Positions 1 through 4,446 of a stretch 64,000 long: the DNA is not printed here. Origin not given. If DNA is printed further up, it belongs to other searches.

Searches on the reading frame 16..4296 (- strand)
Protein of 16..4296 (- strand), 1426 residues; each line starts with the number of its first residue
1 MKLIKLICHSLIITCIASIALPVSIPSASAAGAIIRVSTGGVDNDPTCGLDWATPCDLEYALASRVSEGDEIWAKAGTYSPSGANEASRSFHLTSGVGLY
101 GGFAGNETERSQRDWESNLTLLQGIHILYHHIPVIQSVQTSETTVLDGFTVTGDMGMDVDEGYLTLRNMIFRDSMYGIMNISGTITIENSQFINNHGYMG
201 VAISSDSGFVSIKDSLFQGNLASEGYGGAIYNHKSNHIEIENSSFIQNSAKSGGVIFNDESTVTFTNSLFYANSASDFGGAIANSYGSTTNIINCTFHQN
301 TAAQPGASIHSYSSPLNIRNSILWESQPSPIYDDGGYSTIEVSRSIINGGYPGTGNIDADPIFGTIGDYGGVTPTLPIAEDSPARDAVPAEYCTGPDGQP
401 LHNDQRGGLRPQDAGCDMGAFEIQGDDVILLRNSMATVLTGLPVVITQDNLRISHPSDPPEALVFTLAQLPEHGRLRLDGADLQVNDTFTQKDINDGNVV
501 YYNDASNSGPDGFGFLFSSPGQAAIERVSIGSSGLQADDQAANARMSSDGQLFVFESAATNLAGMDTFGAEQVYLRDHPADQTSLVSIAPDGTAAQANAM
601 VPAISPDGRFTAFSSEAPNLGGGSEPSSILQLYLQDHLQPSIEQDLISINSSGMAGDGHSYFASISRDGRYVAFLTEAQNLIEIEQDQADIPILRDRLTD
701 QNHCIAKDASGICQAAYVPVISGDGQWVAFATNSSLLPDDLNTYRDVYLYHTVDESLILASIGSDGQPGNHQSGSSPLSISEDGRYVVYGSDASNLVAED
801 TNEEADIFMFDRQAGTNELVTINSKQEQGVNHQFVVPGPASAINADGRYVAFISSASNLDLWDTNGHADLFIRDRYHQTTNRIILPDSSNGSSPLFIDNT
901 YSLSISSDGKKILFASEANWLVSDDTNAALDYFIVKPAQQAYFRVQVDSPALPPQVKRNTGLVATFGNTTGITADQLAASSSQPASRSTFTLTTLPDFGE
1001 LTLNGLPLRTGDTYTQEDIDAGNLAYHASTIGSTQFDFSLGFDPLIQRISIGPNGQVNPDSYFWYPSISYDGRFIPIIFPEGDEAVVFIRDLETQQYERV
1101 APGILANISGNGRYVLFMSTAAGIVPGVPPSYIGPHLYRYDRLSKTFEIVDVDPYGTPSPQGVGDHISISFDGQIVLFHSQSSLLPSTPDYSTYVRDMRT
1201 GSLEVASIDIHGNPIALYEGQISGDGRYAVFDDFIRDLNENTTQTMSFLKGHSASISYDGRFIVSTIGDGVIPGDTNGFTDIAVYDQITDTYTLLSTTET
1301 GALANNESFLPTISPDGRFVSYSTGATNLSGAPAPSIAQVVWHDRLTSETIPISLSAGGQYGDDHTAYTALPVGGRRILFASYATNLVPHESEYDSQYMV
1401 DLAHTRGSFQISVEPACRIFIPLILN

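Call 26: search_protein_families(library=pfam, proteins=[window:16-4296:-], max_evalue=0.001)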
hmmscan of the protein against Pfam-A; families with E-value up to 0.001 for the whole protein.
window:16-4296:- (1426 aa): 3 families
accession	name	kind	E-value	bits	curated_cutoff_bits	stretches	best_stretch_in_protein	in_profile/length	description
PF16184.11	Cadherin_3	-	4.7e-24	84.9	25.5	2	432-517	5-90/106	Cadherin-like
PF07676.18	PD40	-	6.8e-11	42.3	20.9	0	597-622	9-32/38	WD40-like Beta Propeller Repeat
PF02415.23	Chlam_PMP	-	0.00033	21.1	20.6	0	214-232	1-18/19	Chlamydia polymorphic membrane protein (Chlamydia_PMP) repeat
